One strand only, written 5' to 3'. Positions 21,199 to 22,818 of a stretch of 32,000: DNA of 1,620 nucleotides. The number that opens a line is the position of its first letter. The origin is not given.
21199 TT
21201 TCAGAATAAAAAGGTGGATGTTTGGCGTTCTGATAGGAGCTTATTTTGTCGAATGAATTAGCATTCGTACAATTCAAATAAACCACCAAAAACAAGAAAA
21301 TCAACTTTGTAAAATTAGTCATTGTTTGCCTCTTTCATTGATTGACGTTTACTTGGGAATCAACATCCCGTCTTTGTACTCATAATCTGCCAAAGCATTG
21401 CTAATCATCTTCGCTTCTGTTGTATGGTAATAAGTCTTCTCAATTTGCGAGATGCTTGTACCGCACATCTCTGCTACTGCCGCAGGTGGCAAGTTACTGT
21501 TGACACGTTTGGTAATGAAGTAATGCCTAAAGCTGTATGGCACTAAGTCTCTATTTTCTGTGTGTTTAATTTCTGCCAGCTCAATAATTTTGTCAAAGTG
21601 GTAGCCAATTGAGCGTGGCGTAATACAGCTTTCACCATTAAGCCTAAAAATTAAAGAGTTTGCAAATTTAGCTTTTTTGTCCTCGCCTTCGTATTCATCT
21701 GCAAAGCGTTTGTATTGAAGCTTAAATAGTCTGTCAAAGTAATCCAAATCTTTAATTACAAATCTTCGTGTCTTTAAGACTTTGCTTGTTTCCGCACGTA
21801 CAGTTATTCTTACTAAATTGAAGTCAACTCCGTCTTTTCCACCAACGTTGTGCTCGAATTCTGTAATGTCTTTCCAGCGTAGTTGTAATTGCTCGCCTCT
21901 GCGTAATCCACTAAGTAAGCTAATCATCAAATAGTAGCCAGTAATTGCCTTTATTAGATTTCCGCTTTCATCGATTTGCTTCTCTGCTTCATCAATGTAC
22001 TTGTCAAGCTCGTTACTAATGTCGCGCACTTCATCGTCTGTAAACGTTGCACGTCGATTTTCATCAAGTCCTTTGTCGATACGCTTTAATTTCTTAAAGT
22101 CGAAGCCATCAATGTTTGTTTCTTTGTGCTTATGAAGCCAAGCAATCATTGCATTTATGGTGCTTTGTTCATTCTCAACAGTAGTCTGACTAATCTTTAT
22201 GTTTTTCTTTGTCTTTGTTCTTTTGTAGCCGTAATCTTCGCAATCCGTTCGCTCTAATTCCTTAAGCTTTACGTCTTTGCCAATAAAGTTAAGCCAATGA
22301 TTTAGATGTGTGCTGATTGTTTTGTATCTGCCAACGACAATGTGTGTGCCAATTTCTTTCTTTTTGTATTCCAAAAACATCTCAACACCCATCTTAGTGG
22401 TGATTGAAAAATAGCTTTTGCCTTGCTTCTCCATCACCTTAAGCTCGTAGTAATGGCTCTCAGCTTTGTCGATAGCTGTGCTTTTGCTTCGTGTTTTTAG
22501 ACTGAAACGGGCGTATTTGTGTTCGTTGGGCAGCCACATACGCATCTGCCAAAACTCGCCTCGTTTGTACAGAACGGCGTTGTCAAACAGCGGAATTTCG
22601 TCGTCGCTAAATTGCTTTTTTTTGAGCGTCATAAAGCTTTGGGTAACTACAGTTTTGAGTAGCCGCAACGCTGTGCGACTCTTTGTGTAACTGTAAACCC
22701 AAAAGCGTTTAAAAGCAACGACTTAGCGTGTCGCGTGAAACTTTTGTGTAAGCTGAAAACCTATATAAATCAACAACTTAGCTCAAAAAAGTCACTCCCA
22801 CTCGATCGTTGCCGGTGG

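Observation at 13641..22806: Low-GC 9.2-kb integrative island inserted in the 3' end of guaA, bounded by a repeat that re-encodes IEWE-stop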

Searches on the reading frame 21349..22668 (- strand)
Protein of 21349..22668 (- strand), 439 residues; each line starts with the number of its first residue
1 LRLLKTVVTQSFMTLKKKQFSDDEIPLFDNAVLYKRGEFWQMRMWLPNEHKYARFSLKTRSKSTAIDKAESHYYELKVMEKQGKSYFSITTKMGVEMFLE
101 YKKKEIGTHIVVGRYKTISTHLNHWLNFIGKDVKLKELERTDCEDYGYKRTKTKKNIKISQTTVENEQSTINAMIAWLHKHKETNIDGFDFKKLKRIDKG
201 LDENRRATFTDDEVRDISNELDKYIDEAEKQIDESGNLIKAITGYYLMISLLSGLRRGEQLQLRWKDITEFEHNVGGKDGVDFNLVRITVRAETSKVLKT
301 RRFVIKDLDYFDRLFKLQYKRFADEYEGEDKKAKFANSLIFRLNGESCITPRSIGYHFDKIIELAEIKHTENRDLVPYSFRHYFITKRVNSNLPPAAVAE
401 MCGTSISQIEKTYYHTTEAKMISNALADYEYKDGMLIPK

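Call 7: search_protein_families(library=pfam, proteins=[window:21349-22668:-], max_evalue=0.01)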
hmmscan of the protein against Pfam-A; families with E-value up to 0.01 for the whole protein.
window:21349-22668:- (439 aa): 2 families
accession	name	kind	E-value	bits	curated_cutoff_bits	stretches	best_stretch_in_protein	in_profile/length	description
PF00589.27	Phage_integrase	-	6.7e-09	36.2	27.1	1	238-418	19-170/172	Phage integrase family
PF20172.3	DUF6538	-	0.0099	16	27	0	33-70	2-45/60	Domain of unknown function (DUF6538)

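Call 8: search_protein_families(library=phrogs, proteins=[window:21349-22668:-], max_evalue=0.01)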
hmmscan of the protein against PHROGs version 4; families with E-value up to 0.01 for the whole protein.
window:21349-22668:- (439 aa): 3 families
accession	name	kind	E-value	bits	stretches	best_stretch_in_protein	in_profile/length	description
phrog_1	-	integration and excision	8.8e-24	85.7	1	24-422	111-440/611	integrase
phrog_216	-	integration and excision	3.2e-09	37.3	1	246-421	79-229/301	integrase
phrog_7685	-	integration and excision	0.0047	17.5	1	368-421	172-228/240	integrase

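Call 9: find_homologous_proteins(query=window:21349-22668:-)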
Query window:21349-22668:- (439 aa): 1717 proteins with E <= 0.001 among 6302 candidates; the best 120 are listed.
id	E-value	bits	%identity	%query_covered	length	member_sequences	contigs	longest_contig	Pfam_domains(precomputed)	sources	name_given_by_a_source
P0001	5.1e-290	979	99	100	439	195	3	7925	PF00589.28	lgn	-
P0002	3.4e-255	865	90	97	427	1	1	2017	PF00589.28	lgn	-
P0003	4.6e-255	864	90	97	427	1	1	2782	PF00589.28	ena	-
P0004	7.6e-249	844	87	97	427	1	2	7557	PF00589.28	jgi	-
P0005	5.8e-243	824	84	100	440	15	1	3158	PF00589.28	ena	-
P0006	1.1e-234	797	81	97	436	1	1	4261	PF00589.28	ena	-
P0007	4.7e-232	788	81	97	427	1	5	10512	PF00589.28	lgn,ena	-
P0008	2.7e-216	737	76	97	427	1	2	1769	PF00589.28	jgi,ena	jgi:integrase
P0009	1.3e-215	734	76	97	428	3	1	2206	PF00589.28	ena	-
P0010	3.9e-212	723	74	97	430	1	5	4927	PF00589.28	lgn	-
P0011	5.5e-212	722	74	97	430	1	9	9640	PF00589.28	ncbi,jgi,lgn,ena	jgi:integrase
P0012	8.4e-212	722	74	97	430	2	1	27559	PF00589.28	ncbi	-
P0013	1.0e-211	721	74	97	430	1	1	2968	PF00589.28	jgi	jgi:integrase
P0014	2.3e-211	720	73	97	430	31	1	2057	PF00589.28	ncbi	-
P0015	3.6e-211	720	73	97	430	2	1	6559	PF00589.28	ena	-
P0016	1.2e-210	718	74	97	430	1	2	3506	PF00589.28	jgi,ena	-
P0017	2.9e-210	717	73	97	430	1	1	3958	PF00589.28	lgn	-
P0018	5.5e-208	709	72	97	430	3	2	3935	PF00589.28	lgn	-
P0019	2.0e-204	697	72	97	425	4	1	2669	PF00589.28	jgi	jgi:integrase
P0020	6.3e-203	693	72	97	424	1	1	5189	PF00589.28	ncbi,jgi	jgi:integrase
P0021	2.4e-198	677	83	82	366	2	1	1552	PF00589.28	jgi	jgi:integrase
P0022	2.9e-198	677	71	100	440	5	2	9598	PF00589.28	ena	-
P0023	5.6e-196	670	68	97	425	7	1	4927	PF00589.28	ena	-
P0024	1.9e-193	661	69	97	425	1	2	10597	PF00589.28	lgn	-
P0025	4.2e-188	644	69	97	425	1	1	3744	PF00589.28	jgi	-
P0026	3.0e-186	638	67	97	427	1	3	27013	PF00589.28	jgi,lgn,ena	-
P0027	4.0e-186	637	68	97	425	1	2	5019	PF00589.28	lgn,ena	-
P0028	1.2e-183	629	67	97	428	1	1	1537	PF00589.28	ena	-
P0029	3.4e-183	628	67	97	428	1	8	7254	PF00589.28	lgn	-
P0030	6.2e-183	627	67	97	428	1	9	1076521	PF00589.28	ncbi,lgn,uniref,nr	ncbi:tyrosine-type recombinase/integrase [Limnohabitans sp. Rim47]|uniref:tyrosine-type recombinase/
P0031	9.2e-183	626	66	97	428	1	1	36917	PF00589.28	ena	-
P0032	9.5e-183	626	67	97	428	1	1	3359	PF00589.28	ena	-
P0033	1.8e-182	625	66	97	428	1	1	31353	PF00589.28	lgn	-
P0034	3.0e-182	624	66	97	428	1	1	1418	PF00589.28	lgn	-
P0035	8.4e-182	623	66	97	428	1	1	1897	PF00589.28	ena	-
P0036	1.9e-181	622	66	97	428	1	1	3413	PF00589.28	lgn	-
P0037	5.6e-181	620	64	100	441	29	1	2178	PF00589.28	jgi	-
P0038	7.5e-181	620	66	97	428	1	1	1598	PF00589.28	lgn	-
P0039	1.0e-180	619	65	97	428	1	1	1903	PF00589.28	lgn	-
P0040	7.8e-180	616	65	97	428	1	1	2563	PF00589.28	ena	-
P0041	9.9e-180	616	65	97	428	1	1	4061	PF00589.28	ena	-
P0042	2.3e-179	615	65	97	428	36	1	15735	PF00589.28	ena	-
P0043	2.9e-179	615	64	97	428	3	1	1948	PF00589.28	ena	-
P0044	7.4e-179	613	64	97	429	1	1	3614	PF00589.28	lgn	-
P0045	1.3e-178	612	65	97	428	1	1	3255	PF00589.28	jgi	jgi:integrase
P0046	1.9e-178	612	65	97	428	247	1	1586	PF00589.28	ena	-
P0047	2.0e-178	612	64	97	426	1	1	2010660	PF00589.28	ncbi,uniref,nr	ncbi:tyrosine-type recombinase/integrase [Polynucleobacter sp. JS-JIR-II-c23]|uniref:tyrosine-type r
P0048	2.0e-178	612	65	97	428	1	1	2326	PF00589.28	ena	-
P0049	2.5e-178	611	64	97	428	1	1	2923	PF00589.28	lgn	-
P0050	4.9e-178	611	65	97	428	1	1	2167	PF00589.28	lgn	-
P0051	5.2e-178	610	65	97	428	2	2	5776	PF00589.28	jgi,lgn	-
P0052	5.8e-178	610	65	97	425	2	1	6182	PF00589.28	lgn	-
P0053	9.0e-178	610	65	97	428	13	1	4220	PF00589.28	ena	-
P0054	1.1e-177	609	65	97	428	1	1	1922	PF00589.28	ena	-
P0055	1.3e-177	609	65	97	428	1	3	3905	PF00589.28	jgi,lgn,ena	-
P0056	1.4e-177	609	64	97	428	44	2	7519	PF00589.28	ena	-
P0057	1.5e-177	609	65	97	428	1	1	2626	PF00589.28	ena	-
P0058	1.6e-177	609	64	97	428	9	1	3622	PF00589.28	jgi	jgi:integrase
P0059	1.7e-177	609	65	97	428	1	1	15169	PF00589.28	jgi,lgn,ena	-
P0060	1.8e-177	609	64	97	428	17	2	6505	PF00589.28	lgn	-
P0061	1.9e-177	609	64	97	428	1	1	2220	PF00589.28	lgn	-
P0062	2.7e-177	608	65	97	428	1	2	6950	PF00589.28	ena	-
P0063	6.2e-177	607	64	97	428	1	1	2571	PF00589.28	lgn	-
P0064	6.4e-177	607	64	97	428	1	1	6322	PF00589.28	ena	-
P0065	8.3e-177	606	64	97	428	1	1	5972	PF00589.28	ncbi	-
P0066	8.5e-177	606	65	97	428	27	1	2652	PF00589.28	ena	-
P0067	9.4e-177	606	65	97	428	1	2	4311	PF00589.28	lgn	-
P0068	1.1e-176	606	64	97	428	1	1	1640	PF00589.28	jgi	jgi:integrase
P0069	1.1e-176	606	65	97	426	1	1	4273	PF00589.28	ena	-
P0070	1.2e-176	606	64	97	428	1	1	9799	PF00589.28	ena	-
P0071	1.2e-176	606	64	97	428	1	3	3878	PF00589.28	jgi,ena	jgi:integrase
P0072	1.3e-176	606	64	97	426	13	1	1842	PF00589.28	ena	-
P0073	1.3e-176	606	65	97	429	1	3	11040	PF00589.28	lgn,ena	-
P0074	1.7e-176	605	65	97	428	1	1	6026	PF00589.28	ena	-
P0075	1.7e-176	605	64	97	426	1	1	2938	PF00589.28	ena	-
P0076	1.8e-176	605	63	97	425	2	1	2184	PF00589.28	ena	-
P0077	2.5e-176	605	64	97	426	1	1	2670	PF00589.28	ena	-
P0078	2.6e-176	605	64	97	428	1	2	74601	PF00589.28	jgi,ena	-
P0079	2.7e-176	605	64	97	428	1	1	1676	PF00589.28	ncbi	-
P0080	2.7e-176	605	64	97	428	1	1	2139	PF00589.28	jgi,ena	jgi:integrase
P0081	2.7e-176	605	64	97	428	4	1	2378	PF00589.28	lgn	-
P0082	2.8e-176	605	64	97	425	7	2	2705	PF00589.28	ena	-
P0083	3.2e-176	605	64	97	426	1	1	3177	PF00589.28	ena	-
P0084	3.7e-176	604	64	97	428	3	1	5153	PF00589.28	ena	-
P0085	3.8e-176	604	65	97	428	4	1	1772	PF00589.28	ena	-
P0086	3.8e-176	604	64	97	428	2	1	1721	PF00589.28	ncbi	-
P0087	3.8e-176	604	65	97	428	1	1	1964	PF00589.28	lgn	-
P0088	6.6e-176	603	64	97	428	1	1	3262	PF00589.28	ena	-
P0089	7.3e-176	603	64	97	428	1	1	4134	PF00589.28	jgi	jgi:integrase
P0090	7.4e-176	603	64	97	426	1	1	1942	PF00589.28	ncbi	-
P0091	7.5e-176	603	64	97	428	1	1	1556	PF00589.28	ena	-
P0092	7.6e-176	603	64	97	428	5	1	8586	PF00589.28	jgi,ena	jgi:integrase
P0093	8.0e-176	603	64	97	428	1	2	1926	PF00589.28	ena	-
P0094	8.2e-176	603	64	97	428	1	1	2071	PF00589.28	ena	-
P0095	9.4e-176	603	63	97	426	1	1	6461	PF00589.28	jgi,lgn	-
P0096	9.6e-176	603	64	97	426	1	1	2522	PF00589.28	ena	-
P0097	1.0e-175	603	64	97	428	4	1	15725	PF00589.28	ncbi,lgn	-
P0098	1.1e-175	603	64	97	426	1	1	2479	PF00589.28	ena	-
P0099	1.2e-175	603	64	97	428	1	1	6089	PF00589.28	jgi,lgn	-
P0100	1.3e-175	603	64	97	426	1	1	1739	PF00589.28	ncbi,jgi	jgi:integrase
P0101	1.3e-175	603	64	97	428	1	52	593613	PF00589.28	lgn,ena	-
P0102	1.4e-175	602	64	97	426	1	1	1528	PF00589.28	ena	-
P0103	1.5e-175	602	64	97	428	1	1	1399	PF00589.28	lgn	-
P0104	1.6e-175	602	63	97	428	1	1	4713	PF00589.28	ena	-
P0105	1.6e-175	602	64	97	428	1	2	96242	PF00589.28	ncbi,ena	-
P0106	1.7e-175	602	64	97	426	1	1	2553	PF00589.28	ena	-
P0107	1.9e-175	602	64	97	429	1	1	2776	PF00589.28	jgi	jgi:integrase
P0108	2.3e-175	602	65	97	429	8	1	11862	PF00589.28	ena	-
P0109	2.4e-175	602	64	97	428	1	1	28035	PF00589.28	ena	-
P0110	2.7e-175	601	64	97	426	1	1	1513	PF00589.28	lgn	-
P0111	2.8e-175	601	63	97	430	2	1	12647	PF00589.28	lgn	-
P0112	2.8e-175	601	63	97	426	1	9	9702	PF00589.28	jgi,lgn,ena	-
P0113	3.0e-175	601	63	97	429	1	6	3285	PF00589.28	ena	-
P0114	3.0e-175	601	64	97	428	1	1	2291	PF00589.28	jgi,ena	-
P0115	3.2e-175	601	63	97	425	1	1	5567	PF00589.28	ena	-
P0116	3.3e-175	601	63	97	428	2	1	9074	PF00589.28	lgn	-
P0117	3.4e-175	601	64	97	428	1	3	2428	PF00589.28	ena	-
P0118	3.6e-175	601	63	97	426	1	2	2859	PF00589.28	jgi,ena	-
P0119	3.8e-175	601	64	97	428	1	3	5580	PF00589.28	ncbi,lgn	-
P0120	3.9e-175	601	63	97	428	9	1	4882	PF00589.28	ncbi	-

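Call 12: find_related_loci(query=A1, collection=genome_contigs, flank=10000)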
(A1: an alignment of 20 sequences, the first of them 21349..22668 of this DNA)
Query A1 (439 aa) in genome_contigs; peptide patterns used: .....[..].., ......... (x = any residue, [..] = any of these).
83 stretches matched a pattern; 47 encode a relative of the query (tblastn E <= 1e-3); 47 distinct loci.
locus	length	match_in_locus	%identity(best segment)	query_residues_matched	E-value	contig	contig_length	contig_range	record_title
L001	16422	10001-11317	99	1-439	0e+0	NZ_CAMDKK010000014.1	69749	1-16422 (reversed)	MAG: Limnohabitans sp. Rim8 isolate MsH-30apr19-19 MsH-30apr19-C436, whole genome shotgun sequence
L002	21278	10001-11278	66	13-439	0e+0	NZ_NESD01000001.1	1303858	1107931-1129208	Limnohabitans sp. Jir61 LimA-Jir61-C1, whole genome shotgun sequence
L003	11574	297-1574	64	13-439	0e+0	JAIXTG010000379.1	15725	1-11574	MAG: Oxalobacteraceae bacterium isolate C8_MAG_00032 pond_C8_MAG_00032_000000000324, whole genome shotgun sequence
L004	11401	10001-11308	64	5-439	0e+0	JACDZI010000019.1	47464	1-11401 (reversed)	MAG: Rhodocyclaceae bacterium isolate ppb04 NODE_78_length_47464_cov_59.288679, whole genome shotgun sequence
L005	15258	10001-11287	65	11-438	0e+0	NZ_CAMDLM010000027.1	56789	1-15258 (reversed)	MAG: Limnohabitans sp. Rim8 isolate MsE-01oct19-8 MsE-01oct19-C409, whole genome shotgun sequence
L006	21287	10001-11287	65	11-438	0e+0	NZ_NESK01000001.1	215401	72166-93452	Limnohabitans sp. 2KL-17 LimC-2KL-17-C1, whole genome shotgun sequence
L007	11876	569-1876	62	8-439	0e+0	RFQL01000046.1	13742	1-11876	MAG: Burkholderiaceae bacterium isolate WB4_2_1091 contig_100_45, whole genome shotgun sequence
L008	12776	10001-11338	62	1-439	4e-177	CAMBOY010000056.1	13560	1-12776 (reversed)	MAG: Hydrogenophaga intermedia isolate MiE-22jul19-79 genome assembly, contig: MiE-22jul19-C4252, whole genome shotgun s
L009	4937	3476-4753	62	11-438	3e-180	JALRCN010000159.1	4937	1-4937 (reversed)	MAG: Nitrosomonas sp. isolate HTM.4 HTM_1028815, whole genome shotgun sequence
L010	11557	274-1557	59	12-438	2e-173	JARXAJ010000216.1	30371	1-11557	MAG: Aquabacterium sp. isolate D15.bin.16 k141_263741, whole genome shotgun sequence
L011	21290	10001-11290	62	10-439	5e-169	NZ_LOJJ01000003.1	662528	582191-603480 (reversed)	Polynucleobacter sinensis strain MWH-HuW1 Ga0081198_103, whole genome shotgun sequence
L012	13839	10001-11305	58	1-438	1e-163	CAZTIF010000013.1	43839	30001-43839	MAG TPA_asm: uncultured Bifidobacterium sp. isolate SRP302895_co1_213 genome assembly, contig: NODE_1532_length_43839_co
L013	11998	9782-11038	61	13-439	2e-160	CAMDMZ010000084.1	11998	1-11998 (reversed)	MAG: Propionivibrio dicarboxylicus isolate MiH-14oct19-39 genome assembly, contig: MiH-14oct19-C11188, whole genome shot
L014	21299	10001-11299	66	8-439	0e+0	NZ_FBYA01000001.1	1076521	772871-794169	Limnohabitans sp. Rim47 isolate DNA_1, whole genome shotgun sequence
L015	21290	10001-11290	53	8-437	8e-148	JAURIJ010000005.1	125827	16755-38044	MAG: Gammaproteobacteria bacterium isolate SFB_657D_100_69 k141_1073029_length_125827_cov_17.0719, whole genome shotgun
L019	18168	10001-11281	60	13-439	7e-168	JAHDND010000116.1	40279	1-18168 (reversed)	MAG: Candidatus Thiosymbion sp. isolate R3-B40 k141_86213, whole genome shotgun sequence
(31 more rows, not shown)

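Call 18: search_dna_similar(query=window:21349-22668:-, collection=plasmids, mode=protein, max_rows=20)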
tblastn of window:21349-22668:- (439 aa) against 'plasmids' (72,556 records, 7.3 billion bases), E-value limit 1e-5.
No match.

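Call 20: search_dna_similar(query=window:21349-22668:-, collection=phages, mode=protein, max_rows=20)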
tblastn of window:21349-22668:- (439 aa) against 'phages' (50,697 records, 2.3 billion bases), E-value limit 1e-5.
Records with a match: 1; places in all: 1; records where one place covers at least 80% of the query: 0.
Best place of each record, by identity: <60% 1.
By first word of the organism name: Pseudomonas 1.
By host as written in the record: Pseudomonas protegens CEMTC 4060 1.
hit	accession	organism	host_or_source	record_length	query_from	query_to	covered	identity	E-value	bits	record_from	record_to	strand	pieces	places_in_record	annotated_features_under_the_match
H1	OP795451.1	Pseudomonas phage PseuP_224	Pseudomonas protegens CEMTC 4060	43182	236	413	41%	26.5%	2e-6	56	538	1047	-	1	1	putative integrase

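Call 23: search_dna_similar(query=window:21349-22668:-, collection=plasmids, mode=protein, max_rows=30, max_evalue=1)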
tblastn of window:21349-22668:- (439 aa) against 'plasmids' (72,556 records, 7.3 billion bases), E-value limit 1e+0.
Records with a match: 19; places in all: 19; records where one place covers at least 80% of the query: 0.
Best place of each record, by identity: <60% 19.
By first word of the organism name: Bacillus 9; Acinetobacter 4; Azospirillum 1; Allocoleopsis 1; Lactiplantibacillus 1; Latilactobacillus 1; Nonomuraea 1; Clostridioides 1.
By predicted mobility (MOB-suite, as given by PLSDB): non-mobilizable 12; mobilizable 6; conjugative 1.
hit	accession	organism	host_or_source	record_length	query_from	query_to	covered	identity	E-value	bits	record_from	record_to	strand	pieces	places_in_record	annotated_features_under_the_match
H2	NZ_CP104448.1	Acinetobacter baumannii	Homo sapiens,sputum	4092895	131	415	65%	25.3%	5e-4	50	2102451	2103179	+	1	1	none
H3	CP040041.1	Acinetobacter baumannii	Homo sapiens,blood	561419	131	415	65%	24.9%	1e-3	49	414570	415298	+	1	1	tyrosine recombinase XerC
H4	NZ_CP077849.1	Acinetobacter baumannii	Homo sapiens,Rectal swab_P28_BU14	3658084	131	415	65%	24.9%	1e-3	49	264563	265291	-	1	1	none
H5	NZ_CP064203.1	Acinetobacter baumannii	Homo sapiens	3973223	131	415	65%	24.9%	1e-3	49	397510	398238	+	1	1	none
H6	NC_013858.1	Azospirillum sp. B510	-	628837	123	413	66%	21.9%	3e-2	44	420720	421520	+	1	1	site-specific integrase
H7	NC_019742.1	Allocoleopsis franciscana PCC 7113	-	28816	226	413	43%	29.1%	7e-3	47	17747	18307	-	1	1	tyrosine-type recombinase/integrase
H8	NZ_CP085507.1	Bacillus cereus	soil sample,soil from tomato plant roots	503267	245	425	41%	28.5%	4e-1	41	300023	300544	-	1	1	site-specific integrase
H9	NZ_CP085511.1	Bacillus cereus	soil sample,soil from tomato plant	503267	245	425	41%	28.5%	4e-1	41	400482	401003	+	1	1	site-specific integrase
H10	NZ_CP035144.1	Lactiplantibacillus plantarum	cell culture,food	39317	246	433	43%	26.8%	9e-3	46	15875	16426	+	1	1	site-specific integrase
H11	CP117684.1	Latilactobacillus curvatus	Pig,Single cell,feces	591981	248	434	43%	25.5%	1e+0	40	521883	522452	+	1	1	site-specific integrase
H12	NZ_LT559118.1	Nonomuraea gerenzanensis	-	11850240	238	414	40%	24.0%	1e-1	43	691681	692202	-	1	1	none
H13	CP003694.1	Bacillus thuringiensis MC28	-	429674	245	405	37%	23.9%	4e-1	41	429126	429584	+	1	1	DNA integration/recombination/inversion protein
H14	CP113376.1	Bacillus paranthracis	bovine,mixed culture ...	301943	247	361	26%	30.3%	1e-1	42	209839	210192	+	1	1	site-specific integrase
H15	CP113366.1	Bacillus paranthracis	bovine,mixed culture ...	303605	247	361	26%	30.3%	1e-1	42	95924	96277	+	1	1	site-specific integrase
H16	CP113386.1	Bacillus paranthracis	bovine,mixed culture ...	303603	247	361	26%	30.3%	1e-1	42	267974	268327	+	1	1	site-specific integrase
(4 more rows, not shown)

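Call 53: find_related_loci(query=A1, collection=viral_contigs, flank=10000)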
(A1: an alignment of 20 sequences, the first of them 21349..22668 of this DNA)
Query A1 (439 aa) in viral_contigs; peptide patterns used: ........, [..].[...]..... (x = any residue, [..] = any of these).
95 stretches matched a pattern, but none encodes a relative of the query by tblastn (E <= 1e-3).

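Call 57: search_protein_families(library=ncbifam, proteins=[window:21349-22668:-], max_evalue=0.01)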
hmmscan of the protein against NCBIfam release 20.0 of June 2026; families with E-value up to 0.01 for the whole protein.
window:21349-22668:- (439 aa): 0 families
